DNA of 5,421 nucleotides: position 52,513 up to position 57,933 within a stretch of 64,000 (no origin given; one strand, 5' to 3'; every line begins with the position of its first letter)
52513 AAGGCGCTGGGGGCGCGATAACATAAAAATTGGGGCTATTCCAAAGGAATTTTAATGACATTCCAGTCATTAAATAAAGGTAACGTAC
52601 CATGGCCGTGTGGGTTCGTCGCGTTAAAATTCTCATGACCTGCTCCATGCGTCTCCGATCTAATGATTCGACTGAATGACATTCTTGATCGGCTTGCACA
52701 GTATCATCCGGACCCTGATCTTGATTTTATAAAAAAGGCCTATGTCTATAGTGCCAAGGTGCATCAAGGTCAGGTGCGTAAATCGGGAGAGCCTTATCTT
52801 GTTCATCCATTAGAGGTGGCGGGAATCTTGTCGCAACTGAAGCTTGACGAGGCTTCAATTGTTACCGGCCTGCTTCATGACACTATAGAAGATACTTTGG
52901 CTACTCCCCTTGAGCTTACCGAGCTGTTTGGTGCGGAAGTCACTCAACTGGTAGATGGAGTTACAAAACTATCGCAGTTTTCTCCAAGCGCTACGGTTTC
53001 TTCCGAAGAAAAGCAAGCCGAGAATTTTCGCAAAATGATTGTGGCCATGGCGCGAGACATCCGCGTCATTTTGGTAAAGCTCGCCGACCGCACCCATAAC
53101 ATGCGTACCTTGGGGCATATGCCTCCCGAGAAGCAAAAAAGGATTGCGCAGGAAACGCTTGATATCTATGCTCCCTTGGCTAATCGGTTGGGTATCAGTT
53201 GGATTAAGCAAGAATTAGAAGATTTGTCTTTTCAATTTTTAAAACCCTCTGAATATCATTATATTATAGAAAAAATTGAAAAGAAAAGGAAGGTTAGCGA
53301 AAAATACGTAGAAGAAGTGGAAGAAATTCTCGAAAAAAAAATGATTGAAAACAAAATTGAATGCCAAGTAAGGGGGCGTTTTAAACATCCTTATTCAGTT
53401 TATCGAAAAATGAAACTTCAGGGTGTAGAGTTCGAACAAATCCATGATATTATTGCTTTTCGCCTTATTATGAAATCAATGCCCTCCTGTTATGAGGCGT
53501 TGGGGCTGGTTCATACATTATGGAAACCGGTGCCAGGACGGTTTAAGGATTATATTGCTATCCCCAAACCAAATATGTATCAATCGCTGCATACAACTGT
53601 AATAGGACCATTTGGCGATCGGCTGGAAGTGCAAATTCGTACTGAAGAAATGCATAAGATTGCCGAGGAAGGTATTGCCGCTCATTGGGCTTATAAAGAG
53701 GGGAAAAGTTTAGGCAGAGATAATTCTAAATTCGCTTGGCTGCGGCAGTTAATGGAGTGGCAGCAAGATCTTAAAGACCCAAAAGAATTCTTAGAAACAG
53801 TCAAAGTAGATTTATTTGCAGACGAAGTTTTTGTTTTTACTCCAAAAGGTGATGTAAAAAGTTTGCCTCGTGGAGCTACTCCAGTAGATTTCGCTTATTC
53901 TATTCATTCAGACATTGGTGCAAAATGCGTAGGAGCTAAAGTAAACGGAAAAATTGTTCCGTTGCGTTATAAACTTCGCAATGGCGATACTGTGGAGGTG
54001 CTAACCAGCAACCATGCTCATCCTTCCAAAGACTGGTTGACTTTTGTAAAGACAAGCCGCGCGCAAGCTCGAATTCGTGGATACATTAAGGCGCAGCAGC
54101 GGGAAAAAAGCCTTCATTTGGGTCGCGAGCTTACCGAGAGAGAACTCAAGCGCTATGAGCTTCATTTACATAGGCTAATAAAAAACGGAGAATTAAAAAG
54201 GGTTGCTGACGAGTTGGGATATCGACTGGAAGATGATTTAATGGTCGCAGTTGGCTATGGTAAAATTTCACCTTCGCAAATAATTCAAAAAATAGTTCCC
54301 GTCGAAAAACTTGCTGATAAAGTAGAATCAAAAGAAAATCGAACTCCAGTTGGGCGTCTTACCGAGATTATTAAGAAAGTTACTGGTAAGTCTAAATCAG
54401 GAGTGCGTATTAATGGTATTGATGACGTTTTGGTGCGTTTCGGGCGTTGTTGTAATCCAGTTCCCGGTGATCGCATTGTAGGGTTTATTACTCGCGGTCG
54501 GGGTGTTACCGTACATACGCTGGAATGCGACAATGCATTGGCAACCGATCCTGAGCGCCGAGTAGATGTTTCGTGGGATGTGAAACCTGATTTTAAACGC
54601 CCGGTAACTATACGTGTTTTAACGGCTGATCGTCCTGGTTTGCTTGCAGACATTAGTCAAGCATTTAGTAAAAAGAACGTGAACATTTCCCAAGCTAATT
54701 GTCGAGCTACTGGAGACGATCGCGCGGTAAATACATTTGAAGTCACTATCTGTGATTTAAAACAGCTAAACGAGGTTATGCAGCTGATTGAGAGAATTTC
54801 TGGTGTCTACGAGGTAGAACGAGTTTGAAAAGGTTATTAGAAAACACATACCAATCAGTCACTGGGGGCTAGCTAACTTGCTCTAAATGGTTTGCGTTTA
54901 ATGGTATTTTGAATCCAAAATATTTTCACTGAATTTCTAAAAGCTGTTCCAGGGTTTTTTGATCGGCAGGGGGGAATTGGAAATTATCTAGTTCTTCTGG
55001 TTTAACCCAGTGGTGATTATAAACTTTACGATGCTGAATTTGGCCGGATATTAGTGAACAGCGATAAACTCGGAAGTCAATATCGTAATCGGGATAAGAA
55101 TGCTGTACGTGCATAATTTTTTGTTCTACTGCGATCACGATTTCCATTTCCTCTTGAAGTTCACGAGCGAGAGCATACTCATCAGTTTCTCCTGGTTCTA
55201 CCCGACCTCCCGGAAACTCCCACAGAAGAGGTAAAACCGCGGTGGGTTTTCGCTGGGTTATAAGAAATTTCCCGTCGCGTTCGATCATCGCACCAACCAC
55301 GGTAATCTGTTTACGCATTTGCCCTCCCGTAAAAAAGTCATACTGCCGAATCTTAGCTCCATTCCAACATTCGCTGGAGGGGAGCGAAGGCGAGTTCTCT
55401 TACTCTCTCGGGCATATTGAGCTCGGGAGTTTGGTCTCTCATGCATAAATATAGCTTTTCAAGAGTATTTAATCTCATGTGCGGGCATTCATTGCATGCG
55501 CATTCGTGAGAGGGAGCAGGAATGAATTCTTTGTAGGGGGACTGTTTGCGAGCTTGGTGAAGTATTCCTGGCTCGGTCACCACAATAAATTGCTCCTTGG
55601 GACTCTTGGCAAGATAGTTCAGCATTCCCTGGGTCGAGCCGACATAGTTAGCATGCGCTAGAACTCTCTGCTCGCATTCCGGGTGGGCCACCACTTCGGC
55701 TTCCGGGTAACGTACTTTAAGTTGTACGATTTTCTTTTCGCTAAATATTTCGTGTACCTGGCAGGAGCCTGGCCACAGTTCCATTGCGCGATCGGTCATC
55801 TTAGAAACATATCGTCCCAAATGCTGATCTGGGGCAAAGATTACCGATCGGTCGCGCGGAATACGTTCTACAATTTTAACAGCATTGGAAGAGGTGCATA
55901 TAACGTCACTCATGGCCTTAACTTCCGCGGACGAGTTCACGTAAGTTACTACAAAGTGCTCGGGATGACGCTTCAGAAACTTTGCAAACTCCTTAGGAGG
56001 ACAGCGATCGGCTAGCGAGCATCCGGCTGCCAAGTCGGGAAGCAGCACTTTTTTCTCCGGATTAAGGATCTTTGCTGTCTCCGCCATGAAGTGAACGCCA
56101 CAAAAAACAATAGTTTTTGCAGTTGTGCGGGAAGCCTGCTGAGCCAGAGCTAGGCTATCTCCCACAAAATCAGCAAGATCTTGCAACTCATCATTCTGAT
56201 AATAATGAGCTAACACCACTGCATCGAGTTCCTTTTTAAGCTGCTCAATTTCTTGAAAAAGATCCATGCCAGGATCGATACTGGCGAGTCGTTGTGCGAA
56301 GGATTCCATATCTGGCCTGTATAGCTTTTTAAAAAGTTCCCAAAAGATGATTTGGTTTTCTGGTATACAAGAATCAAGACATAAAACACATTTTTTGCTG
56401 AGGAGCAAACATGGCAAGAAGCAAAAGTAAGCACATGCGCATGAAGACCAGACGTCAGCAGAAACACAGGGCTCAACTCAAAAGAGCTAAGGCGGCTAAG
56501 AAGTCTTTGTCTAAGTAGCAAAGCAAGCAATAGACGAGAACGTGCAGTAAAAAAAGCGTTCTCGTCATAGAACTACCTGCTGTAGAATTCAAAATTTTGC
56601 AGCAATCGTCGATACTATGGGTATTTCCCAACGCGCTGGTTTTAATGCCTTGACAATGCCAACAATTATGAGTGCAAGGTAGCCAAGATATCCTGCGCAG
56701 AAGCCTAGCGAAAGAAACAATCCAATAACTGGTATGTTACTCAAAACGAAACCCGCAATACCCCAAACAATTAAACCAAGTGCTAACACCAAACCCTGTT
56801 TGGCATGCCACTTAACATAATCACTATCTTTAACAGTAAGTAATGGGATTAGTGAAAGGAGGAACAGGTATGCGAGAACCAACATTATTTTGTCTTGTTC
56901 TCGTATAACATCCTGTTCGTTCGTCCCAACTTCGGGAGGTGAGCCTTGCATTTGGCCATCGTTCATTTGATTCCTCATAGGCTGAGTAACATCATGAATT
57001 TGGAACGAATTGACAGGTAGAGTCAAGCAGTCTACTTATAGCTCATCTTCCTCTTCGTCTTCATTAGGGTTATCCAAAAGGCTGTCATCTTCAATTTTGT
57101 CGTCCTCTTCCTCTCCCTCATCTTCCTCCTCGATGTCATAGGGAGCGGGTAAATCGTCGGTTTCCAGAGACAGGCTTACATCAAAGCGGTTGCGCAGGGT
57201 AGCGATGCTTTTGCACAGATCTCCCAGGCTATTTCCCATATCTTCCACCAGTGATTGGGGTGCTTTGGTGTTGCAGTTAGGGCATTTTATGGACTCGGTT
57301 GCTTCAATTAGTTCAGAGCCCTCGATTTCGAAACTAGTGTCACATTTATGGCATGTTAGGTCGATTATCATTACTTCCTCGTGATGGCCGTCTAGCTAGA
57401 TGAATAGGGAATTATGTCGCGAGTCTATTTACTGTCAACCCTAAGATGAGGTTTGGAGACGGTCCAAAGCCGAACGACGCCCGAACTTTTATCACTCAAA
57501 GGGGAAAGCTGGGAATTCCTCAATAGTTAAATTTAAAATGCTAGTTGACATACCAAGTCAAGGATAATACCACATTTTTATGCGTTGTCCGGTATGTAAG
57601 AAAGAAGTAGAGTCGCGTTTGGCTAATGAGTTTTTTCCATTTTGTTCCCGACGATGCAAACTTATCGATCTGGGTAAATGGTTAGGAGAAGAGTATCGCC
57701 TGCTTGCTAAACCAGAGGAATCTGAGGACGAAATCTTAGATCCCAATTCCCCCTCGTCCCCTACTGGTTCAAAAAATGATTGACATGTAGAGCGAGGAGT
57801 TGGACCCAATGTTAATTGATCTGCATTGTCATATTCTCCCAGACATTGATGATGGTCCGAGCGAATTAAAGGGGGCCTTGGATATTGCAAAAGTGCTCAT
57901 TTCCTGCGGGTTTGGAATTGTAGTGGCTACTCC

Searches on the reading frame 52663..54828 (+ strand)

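Call 18: search_protein_families(library=pfam, proteins=[window:52663-54828:+], max_evalue=0.01)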
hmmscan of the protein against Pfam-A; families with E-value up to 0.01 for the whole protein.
window:52663-54828:+ (721 aa): 10 families
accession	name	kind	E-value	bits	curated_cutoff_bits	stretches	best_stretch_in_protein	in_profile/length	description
PF13328.12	HD_4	-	3.7e-54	183.1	27.2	1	26-178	1-155/156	HD domain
PF04607.23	RelA_SpoT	-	1e-42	145.4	27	1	238-348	1-112/113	Region found in RelA / SpoT proteins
PF02824.27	TGS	-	1.8e-25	89.1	22.2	1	389-448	1-60/60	TGS domain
PF19296.4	RelA_AH_RIS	-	3.6e-20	73.3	23.8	1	461-624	3-174/185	RelA/SpoT, AH and RIS domains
PF13291.12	ACT_4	-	1.7e-17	64.3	27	1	647-720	6-80/80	ACT domain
PF01842.31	ACT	-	1.9e-10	40.8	27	1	648-712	1-64/66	ACT domain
PF01966.28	HD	-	3.3e-09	37.5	22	1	46-147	2-116/116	HD domain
PF22629.2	ACT_AHAS_ss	-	9.1e-06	26.2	27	1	650-716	1-66/67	AHAS small subunit-like ACT domain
PF14841.11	FliG_M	-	0.0048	17.5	25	0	193-229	35-71/76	FliG middle domain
PF02597.26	ThiS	-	0.0064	17.4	22.5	0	421-448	41-71/76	ThiS family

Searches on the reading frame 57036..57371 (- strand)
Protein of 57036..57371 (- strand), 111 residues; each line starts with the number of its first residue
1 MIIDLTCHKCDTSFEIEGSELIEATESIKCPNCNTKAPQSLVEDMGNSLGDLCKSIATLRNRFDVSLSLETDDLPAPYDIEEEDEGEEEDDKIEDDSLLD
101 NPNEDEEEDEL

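Call 68: search_protein_families(library=pfam, proteins=[window:57036-57371:-], max_evalue=0.01)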
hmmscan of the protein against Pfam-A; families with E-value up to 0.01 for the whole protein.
window:57036-57371:- (111 aa): 7 families
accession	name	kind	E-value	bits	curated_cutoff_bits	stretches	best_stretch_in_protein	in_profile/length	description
PF13717.11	Zn_ribbon_4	-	1.3e-06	28.7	30.3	1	5-35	3-33/36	zinc-ribbon domain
PF25206.1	DUF7836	-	1.6e-05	25.1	26.7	1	2-38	5-41/59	Domain of unknown function (DUF7836)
PF09723.15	Zn_ribbon_8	-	0.00093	19.6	34.4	1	6-36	7-36/41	Zinc ribbon domain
PF13719.11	Zn_ribbon_5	-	0.0027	17.9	29.3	0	6-34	4-32/37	zinc-ribbon domain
PF15777.11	Anti-TRAP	-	0.0049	17.3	32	1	5-36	11-39/59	Tryptophan RNA-binding attenuator protein inhibitory protein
PF14369.11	Zn_ribbon_19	-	0.006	17.1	30.8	0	7-34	5-28/35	zinc-ribbon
PF22747.2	Zn_ribbon_DUF2089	-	0.0085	16.6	27.6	0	27-36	12-21/32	DUF2089 zinc ribbon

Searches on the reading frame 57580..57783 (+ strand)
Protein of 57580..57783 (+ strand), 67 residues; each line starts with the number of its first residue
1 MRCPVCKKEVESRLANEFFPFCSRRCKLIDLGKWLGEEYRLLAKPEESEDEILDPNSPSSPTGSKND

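Call 68: search_protein_families(library=pfam, proteins=[window:57580-57783:+], max_evalue=0.01)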
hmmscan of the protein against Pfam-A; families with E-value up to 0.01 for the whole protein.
window:57580-57783:+ (67 aa): 1 family
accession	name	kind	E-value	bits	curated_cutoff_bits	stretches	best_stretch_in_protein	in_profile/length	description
PF03884.20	YacG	-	5.1e-21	74.6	25.5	1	1-50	1-50/52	DNA gyrase inhibitor YacG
